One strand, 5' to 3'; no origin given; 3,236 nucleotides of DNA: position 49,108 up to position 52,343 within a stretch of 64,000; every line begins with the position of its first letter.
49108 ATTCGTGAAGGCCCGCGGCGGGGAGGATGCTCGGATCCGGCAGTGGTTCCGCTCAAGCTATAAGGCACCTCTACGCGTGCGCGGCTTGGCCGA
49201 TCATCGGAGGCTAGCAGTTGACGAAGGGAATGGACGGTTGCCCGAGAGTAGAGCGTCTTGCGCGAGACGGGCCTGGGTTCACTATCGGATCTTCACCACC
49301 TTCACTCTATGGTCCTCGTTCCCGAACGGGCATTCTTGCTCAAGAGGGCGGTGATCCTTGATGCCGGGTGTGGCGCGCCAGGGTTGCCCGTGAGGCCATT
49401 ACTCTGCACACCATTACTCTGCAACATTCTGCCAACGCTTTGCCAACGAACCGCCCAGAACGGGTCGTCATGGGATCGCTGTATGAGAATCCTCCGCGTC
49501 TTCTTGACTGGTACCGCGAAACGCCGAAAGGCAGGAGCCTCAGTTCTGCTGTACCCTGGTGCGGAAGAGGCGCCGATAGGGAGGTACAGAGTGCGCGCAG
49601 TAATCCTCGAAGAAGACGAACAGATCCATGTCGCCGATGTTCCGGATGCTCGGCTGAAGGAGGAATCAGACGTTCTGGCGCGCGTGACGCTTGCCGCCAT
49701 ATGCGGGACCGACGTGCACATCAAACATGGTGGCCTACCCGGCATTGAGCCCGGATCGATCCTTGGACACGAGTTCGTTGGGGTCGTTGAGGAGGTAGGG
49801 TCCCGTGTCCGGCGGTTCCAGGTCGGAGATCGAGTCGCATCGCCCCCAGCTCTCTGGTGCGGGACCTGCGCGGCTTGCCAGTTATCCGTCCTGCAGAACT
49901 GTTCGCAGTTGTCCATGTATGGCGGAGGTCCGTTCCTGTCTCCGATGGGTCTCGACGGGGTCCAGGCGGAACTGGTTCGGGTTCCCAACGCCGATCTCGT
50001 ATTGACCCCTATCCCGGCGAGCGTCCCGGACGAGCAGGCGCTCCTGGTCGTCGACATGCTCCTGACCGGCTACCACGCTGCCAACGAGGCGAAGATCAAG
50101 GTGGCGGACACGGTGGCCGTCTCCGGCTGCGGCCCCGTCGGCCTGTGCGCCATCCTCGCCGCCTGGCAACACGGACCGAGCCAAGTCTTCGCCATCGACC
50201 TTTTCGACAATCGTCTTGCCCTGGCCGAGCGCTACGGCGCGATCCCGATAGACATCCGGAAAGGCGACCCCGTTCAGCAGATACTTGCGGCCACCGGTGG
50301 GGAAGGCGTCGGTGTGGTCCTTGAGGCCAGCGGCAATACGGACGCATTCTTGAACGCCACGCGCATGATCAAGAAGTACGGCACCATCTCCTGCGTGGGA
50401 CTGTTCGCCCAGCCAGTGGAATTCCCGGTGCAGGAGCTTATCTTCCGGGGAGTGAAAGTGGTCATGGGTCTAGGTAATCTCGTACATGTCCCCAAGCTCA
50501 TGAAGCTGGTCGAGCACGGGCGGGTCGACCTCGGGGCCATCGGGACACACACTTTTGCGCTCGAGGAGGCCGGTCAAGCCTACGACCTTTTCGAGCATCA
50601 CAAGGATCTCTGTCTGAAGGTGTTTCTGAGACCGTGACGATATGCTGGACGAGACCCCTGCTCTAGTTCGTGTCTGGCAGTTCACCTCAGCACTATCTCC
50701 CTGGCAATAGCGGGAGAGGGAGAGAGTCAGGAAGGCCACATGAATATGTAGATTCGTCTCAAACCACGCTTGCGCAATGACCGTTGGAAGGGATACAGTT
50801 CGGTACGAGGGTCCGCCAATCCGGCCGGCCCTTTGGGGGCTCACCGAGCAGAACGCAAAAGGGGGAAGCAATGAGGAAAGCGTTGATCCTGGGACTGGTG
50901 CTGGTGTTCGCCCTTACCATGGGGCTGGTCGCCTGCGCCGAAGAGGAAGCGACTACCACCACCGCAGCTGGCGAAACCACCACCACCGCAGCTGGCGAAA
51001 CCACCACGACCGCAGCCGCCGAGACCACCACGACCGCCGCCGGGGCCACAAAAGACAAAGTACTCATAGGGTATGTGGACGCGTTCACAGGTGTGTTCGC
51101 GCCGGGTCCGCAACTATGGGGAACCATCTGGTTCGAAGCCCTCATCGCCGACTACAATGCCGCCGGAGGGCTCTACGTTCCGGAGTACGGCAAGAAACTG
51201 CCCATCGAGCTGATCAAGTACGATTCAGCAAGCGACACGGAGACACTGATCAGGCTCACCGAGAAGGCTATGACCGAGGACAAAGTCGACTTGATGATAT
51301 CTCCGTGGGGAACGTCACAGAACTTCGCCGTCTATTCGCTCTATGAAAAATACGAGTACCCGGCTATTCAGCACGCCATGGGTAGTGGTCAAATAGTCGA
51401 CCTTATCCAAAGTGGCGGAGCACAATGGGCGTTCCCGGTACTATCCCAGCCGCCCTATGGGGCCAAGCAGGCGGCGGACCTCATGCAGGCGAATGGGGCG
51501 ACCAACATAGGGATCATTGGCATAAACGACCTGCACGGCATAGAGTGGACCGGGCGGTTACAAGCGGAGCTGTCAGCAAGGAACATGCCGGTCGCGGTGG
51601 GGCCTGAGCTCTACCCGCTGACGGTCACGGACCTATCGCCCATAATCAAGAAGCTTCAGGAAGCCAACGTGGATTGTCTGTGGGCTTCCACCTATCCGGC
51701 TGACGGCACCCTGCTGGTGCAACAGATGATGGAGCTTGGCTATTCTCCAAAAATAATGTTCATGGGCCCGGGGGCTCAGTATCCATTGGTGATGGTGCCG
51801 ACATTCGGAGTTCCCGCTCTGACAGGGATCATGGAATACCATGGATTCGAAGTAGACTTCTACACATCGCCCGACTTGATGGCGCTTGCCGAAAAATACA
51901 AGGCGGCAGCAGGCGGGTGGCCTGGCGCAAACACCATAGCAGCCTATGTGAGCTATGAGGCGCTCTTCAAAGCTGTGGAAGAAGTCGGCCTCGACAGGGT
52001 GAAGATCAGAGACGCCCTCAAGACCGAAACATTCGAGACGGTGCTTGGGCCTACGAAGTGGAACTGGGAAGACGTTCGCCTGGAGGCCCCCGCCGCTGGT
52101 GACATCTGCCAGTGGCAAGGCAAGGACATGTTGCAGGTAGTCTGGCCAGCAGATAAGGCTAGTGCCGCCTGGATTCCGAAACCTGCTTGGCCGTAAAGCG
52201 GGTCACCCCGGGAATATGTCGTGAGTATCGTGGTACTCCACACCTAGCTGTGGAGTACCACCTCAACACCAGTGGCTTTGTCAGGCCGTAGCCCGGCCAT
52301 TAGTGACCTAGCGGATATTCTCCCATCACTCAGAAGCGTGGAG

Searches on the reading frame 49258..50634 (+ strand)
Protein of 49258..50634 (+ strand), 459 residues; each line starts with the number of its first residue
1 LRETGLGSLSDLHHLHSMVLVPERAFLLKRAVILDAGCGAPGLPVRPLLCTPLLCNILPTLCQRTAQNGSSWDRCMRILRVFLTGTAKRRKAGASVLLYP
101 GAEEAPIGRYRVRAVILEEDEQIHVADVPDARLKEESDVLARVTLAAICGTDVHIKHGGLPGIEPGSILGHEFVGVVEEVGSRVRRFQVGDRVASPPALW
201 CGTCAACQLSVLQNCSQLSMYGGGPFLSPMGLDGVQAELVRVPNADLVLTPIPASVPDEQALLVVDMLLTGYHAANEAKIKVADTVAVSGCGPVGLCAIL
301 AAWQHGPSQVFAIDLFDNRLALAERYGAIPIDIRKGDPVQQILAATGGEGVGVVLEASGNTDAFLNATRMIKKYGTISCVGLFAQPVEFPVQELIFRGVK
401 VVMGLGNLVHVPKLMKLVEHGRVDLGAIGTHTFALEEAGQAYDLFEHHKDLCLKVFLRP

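Call 10: search_protein_families(library=pfam, proteins=[window:49258-50634:+])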
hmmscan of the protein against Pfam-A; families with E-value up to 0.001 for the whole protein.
window:49258-50634:+ (459 aa): 4 families
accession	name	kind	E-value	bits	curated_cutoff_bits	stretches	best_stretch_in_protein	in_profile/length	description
PF08240.17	ADH_N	-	7.9e-26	90.8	23.5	1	136-251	2-103/104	Alcohol dehydrogenase GroES-like domain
PF00107.32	ADH_zinc_N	-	1.6e-20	73.8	31.8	1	293-403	1-111/129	Zinc-binding dehydrogenase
PF16912.11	Glu_dehyd_C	-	1.1e-05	25.4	34.9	1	283-386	31-135/211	Glucose dehydrogenase C-terminus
PF13602.12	ADH_zinc_N_2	-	0.00022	22.6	27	1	334-448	10-126/134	Zinc-binding dehydrogenase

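Call 12: search_protein_families(library=ncbifam, proteins=[window:49258-50634:+], max_evalue=0.00001)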
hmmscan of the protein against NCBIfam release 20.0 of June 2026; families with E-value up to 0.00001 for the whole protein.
window:49258-50634:+ (459 aa): 23 families
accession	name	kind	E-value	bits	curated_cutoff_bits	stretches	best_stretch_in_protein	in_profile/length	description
NF041097.1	keto_inos_dh_IolM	equivalog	2.7e-49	167.8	450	1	119-446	36-378/389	scyllo-inosose 3-dehydrogenase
NF003808.0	PRK05396.1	equivalog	7.7e-49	166.4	380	1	119-448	9-331/341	L-threonine 3-dehydrogenase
TIGR00692.1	tdh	equivalog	2.6e-48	164.8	458.35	1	121-446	9-329/340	L-threonine 3-dehydrogenase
NF007489.0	PRK10083.1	equivalog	1.9e-40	138.9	376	1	113-457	2-335/339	Zn-dependent oxidoreductase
TIGR03451.1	mycoS_dep_FDH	equivalog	4.4e-36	124.4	512.9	1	120-447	11-348/358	S-(hydroxymethyl)mycothiol dehydrogenase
TIGR03366.1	HpnZ_proposed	hypoth_equivalog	3.8e-34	118.3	328.1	1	136-407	5-280/315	putative phosphonate catabolism associated alcohol dehydrogenase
NF007375.0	PRK09880.1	equivalog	1.3e-30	106.3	469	1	134-434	25-319/344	L-idonate 5-dehydrogenase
NF006940.0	PRK09422.1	equivalog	2.5e-30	105.6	344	1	113-405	2-284/338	alcohol dehydrogenase AdhP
TIGR03989.1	Rxyl_3153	subfamily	1.3e-29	103.7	440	1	114-445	5-358/370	NDMA-dependent alcohol dehydrogenase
TIGR02819.1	fdhA_non_GSH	equivalog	2.7e-29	102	636.95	1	134-348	34-255/397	formaldehyde dehydrogenase, glutathione-independent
NF010344.0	PRK13771.1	subfamily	1.2e-27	96.8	349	1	113-449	2-324/334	putative alcohol dehydrogenase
NF041172.1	AcrlCoa_red_Thmprot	equivalog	6.3e-27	94.4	500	1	113-457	2-332/334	acryloyl-CoA reductase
NF007642.0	PRK10309.1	equivalog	3.8e-26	92.1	550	1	113-331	2-209/347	galactitol-1-phosphate 5-dehydrogenase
TIGR02818.1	adh_III_F_hyde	equivalog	1.1e-25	90.5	543.95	1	115-449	6-360/368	S-(hydroxymethyl)glutathione dehydrogenase/class III alcohol dehydrogenase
TIGR03201.1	dearomat_had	equivalog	5.4e-16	58.6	338.65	1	136-455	23-345/349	6-hydroxycyclohex-1-ene-1-carbonyl-CoA dehydrogenase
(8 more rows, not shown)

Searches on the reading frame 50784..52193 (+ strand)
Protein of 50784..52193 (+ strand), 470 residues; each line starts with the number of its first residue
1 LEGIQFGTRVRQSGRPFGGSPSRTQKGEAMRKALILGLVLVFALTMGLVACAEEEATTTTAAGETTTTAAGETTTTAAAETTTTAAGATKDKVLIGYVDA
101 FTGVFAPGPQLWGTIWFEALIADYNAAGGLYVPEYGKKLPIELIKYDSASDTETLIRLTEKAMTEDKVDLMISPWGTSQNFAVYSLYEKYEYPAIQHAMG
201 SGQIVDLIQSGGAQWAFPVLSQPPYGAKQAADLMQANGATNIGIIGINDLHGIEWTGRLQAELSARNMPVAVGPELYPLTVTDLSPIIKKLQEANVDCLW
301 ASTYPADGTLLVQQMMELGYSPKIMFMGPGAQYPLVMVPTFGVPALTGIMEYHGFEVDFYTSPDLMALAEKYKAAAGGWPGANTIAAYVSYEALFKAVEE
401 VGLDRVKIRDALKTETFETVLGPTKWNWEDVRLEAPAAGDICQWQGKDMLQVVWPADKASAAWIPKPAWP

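Call 10: search_protein_families(library=pfam, proteins=[window:50784-52193:+])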
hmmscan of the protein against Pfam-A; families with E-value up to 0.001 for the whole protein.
window:50784-52193:+ (470 aa): 3 families
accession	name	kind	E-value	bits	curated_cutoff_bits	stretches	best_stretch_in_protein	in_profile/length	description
PF13458.12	Peripla_BP_6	-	5.7e-41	141.7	31.7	1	93-436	2-332/343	Periplasmic binding protein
PF13433.12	Peripla_BP_5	-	6.9e-07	29.1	27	0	119-190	26-91/363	Periplasmic binding protein domain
PF21827.1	New_glue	-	2.4e-05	24.4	31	1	30-89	1-65/94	New glue protein family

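Call 12: search_protein_families(library=ncbifam, proteins=[window:50784-52193:+], max_evalue=0.00001)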
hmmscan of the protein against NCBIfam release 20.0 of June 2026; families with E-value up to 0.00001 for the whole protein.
window:50784-52193:+ (470 aa): 2 families
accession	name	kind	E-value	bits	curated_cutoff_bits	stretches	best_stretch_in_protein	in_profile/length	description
NF011933.0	PRK15404.1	subfamily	4.1e-13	49.2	477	1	74-427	8-345/370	high-affinity branched-chain amino acid ABC transporter substrate-binding protein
TIGR03407.1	urea_ABC_UrtA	exception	1.6e-07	30.6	492.75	1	120-457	27-352/361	urea ABC transporter substrate-binding protein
